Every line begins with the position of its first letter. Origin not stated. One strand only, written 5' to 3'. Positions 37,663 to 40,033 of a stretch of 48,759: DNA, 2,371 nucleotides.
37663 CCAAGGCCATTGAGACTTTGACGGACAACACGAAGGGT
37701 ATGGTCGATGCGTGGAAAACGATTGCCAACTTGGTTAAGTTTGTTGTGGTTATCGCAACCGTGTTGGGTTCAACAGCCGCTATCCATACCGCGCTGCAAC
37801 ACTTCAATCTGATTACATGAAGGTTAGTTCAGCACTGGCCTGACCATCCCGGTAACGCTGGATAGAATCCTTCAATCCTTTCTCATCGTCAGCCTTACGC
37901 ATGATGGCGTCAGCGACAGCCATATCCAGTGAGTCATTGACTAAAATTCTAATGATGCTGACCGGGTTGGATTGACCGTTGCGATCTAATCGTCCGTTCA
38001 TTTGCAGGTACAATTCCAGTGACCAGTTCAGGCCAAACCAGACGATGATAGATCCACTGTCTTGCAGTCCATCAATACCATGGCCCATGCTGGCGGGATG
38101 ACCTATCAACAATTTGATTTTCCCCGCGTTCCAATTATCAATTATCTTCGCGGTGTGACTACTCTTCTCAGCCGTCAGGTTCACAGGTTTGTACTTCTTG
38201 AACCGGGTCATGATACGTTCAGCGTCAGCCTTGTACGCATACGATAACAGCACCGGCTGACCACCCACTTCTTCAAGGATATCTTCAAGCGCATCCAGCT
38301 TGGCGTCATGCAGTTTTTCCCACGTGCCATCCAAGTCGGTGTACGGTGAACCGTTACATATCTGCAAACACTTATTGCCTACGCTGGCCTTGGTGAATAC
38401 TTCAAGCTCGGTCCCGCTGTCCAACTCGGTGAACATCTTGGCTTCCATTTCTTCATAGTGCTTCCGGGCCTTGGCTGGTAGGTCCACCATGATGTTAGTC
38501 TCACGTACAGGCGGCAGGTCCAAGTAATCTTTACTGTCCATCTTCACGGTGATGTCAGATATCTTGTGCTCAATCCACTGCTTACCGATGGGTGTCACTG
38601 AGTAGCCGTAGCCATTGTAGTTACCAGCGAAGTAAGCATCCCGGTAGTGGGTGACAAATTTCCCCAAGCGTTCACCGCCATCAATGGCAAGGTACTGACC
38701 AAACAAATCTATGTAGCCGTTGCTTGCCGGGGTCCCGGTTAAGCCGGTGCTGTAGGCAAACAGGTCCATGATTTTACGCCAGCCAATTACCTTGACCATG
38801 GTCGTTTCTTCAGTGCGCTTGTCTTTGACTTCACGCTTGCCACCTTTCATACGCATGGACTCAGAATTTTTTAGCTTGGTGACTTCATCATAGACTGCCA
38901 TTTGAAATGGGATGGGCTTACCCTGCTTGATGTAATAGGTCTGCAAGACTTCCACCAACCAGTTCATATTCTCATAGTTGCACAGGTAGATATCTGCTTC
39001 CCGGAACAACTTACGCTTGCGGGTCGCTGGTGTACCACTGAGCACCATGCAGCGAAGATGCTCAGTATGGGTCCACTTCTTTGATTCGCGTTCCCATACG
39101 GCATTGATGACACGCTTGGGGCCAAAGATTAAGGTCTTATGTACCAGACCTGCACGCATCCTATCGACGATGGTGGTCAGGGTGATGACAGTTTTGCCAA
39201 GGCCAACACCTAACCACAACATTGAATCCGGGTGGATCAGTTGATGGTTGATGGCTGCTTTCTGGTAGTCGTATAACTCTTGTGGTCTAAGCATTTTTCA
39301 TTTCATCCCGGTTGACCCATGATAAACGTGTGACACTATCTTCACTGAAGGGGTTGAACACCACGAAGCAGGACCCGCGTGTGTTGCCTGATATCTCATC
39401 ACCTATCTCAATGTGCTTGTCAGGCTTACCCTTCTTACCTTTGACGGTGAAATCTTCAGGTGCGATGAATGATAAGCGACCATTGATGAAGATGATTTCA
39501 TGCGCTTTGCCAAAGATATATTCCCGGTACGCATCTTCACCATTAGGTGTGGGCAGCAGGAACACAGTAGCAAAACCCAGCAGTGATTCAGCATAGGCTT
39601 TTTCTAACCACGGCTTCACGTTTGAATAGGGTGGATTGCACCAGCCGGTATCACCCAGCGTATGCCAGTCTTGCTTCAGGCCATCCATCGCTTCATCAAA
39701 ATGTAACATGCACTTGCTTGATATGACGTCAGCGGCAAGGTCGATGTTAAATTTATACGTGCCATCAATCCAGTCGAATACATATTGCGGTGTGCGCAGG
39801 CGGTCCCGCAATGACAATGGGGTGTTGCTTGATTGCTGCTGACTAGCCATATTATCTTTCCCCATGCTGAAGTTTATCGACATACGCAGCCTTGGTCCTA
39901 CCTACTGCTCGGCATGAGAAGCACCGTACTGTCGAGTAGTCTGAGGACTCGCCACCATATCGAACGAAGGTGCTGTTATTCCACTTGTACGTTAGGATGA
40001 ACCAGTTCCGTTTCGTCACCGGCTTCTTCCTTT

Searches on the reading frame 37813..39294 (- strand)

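Call 68: search_protein_families(library=phrogs, proteins=[window:37813-39294:-], max_evalue=0.001)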
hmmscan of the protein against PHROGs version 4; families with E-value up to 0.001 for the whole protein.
window:37813-39294:- (493 aa): 5 families
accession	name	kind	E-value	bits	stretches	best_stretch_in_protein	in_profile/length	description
phrog_62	-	DNA, RNA and nucleotide metabolism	1.2e-127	428.5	1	6-472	696-1130/1881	DNA helicase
phrog_11354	-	unknown function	6.4e-28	97.8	1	379-478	10-108/116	-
phrog_16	-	DNA, RNA and nucleotide metabolism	1.4e-13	51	1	6-444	272-591/986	DNA helicase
phrog_11801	-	other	3.1e-09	35.6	1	6-85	866-943/2269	DNA methyltransferase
phrog_1685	-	unknown function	3.3e-09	35.5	1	379-469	1454-1543/2278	-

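Call 109: search_protein_families(library=pfam, proteins=[window:37813-39294:-], max_evalue=0.001)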
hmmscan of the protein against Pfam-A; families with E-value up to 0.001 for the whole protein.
window:37813-39294:- (493 aa): 4 families
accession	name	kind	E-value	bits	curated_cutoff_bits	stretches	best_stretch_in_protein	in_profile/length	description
PF00176.29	SNF2-rel_dom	-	4.5e-13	49.4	24.9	1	30-150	26-146/290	SNF2-related domain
PF04851.21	ResIII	-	4.3e-07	30.4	22.5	1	6-190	3-163/164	Type III restriction enzyme, res subunit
PF00270.35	DEAD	-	7.3e-07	29.5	26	1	9-144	2-132/167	DEAD/DEAH box helicase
PF00271.37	Helicase_C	-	3.4e-05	24.5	23.5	1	332-440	2-110/110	Helicase conserved C-terminal domain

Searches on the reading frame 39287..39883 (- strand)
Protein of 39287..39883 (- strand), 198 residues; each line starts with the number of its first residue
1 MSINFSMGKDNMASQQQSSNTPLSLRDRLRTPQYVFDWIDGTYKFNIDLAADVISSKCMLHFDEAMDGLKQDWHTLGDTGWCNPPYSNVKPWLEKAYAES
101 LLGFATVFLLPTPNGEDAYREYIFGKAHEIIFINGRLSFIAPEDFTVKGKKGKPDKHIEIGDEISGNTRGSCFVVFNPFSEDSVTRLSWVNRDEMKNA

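Call 68: search_protein_families(library=phrogs, proteins=[window:39287-39883:-], max_evalue=0.001)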
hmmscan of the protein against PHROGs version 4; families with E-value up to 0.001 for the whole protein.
window:39287-39883:- (198 aa): 4 families
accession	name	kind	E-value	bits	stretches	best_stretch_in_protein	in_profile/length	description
phrog_111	-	other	1.9e-51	176.8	1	13-197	51-222/345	DNA methyltransferase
phrog_22740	-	unknown function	4.6e-13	50.5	1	25-95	10-81/99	-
phrog_6083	-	DNA, RNA and nucleotide metabolism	1.5e-05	26.1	0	107-152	8-50/94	DNA methylase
phrog_33262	-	moron, auxiliary metabolic gene and host takeover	0.00033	20.3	0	26-158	304-448/495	phosphoadenosine phosphosulfate reductase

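Call 109: search_protein_families(library=pfam, proteins=[window:39287-39883:-], max_evalue=0.001)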
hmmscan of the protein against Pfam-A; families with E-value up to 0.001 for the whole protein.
window:39287-39883:- (198 aa): 1 family
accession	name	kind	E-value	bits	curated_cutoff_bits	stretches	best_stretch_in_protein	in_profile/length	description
PF05869.16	Dam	-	6.5e-27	94.7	28.1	1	19-197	2-164/169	DNA N-6-adenine-methyltransferase (Dam)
